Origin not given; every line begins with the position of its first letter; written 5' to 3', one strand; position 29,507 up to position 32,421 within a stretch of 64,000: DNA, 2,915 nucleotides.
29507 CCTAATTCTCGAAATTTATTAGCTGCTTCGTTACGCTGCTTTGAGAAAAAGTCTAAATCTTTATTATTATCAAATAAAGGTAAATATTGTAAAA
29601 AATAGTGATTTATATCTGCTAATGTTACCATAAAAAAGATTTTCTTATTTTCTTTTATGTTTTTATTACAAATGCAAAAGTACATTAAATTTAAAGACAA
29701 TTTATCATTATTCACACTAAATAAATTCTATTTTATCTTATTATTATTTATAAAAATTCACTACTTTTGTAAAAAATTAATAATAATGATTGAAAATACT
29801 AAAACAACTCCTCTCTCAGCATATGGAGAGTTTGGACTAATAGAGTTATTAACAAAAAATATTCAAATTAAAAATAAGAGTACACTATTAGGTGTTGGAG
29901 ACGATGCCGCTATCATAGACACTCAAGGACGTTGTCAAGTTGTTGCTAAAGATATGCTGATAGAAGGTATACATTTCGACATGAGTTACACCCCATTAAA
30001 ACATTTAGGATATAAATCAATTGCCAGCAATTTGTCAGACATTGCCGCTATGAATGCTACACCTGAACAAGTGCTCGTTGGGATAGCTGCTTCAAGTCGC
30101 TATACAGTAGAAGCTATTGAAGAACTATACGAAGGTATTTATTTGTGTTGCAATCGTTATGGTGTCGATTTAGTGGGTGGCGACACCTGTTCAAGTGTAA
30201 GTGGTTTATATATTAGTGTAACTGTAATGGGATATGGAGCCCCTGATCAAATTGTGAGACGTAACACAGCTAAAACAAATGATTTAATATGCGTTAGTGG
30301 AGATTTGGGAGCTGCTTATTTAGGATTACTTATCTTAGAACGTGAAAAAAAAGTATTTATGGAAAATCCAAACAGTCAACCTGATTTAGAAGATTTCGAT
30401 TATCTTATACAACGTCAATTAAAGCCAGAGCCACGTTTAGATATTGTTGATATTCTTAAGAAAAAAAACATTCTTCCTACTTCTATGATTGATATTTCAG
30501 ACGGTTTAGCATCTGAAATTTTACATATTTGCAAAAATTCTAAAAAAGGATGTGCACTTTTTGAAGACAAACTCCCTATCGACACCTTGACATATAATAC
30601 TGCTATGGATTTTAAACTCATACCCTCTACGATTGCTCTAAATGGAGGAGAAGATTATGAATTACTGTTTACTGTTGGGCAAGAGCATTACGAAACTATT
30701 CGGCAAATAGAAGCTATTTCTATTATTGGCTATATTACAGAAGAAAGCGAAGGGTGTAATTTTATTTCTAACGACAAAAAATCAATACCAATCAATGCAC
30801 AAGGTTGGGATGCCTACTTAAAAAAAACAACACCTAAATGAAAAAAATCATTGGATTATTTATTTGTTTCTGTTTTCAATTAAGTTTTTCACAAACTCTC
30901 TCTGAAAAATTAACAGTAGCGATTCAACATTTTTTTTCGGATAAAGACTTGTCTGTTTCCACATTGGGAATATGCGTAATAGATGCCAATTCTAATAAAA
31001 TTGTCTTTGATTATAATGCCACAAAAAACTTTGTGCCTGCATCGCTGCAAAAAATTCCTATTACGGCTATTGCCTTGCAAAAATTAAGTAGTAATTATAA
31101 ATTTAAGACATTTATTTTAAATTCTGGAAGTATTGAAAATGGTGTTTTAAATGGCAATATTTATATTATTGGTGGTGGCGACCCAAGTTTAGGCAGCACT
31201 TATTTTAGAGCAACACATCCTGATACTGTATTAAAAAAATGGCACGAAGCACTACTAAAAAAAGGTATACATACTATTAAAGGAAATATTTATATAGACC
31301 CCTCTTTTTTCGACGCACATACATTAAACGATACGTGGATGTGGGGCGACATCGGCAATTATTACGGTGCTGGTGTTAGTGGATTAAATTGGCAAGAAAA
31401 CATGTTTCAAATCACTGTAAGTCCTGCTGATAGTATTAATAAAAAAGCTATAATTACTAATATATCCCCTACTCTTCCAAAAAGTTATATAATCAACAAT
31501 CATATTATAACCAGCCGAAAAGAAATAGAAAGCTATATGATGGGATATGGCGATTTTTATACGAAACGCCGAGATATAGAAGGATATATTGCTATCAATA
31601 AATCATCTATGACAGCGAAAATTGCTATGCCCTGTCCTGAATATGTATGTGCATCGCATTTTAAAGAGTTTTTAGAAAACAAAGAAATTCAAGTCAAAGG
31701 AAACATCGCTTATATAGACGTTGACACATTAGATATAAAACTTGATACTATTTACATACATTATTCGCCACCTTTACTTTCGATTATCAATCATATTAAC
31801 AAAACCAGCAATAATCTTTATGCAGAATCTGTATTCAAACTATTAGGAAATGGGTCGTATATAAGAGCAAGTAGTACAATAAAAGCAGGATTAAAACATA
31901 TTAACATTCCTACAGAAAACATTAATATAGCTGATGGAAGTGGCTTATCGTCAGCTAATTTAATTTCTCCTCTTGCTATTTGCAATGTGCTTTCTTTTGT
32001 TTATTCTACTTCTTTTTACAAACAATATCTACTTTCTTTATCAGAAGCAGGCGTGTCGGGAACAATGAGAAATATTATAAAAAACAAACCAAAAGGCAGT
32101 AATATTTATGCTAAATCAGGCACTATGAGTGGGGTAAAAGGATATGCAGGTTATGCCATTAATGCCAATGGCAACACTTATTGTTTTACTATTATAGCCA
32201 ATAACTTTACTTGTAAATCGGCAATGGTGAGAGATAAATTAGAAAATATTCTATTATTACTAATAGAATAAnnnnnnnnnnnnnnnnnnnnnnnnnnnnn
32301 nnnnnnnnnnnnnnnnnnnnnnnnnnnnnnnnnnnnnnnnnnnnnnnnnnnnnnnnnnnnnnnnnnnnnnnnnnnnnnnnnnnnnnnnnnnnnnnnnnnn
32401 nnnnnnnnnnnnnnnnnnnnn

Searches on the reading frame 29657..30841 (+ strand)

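Call 7: search_protein_families(library=pfam, proteins=[window:29657-30841:+], max_evalue=0.01)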
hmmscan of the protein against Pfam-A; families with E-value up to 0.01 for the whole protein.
window:29657-30841:+ (394 aa): 1 family
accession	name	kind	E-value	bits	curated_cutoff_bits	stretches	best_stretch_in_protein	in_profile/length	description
PF00586.29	AIRS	-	7.8e-26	91.1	24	1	81-192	1-110/112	AIR synthase related protein, N-terminal domain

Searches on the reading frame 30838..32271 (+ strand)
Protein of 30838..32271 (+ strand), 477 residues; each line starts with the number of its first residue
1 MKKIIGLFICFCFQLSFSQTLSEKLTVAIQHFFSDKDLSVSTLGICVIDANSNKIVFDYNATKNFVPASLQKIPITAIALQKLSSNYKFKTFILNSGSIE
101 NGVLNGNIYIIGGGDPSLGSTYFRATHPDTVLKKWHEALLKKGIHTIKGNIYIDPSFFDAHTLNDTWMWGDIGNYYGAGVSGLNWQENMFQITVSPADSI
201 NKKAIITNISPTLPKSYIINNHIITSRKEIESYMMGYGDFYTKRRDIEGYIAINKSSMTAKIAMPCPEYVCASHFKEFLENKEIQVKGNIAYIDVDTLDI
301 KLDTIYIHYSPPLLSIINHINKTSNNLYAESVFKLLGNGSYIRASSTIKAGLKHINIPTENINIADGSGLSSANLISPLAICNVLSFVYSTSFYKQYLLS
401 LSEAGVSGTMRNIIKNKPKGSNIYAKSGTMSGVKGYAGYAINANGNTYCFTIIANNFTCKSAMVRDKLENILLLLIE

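Call 7: search_protein_families(library=pfam, proteins=[window:30838-32271:+], max_evalue=0.01)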
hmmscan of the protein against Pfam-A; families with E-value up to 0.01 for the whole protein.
window:30838-32271:+ (477 aa): 2 families
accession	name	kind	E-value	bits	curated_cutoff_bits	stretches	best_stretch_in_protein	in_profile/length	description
PF02113.21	Peptidase_S13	-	1.1e-78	265.4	22.8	1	28-459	4-425/444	D-Ala-D-Ala carboxypeptidase 3 (S13) family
PF13354.11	Beta-lactamase2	-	6.5e-07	29.4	22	1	45-86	2-42/214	Beta-lactamase enzyme family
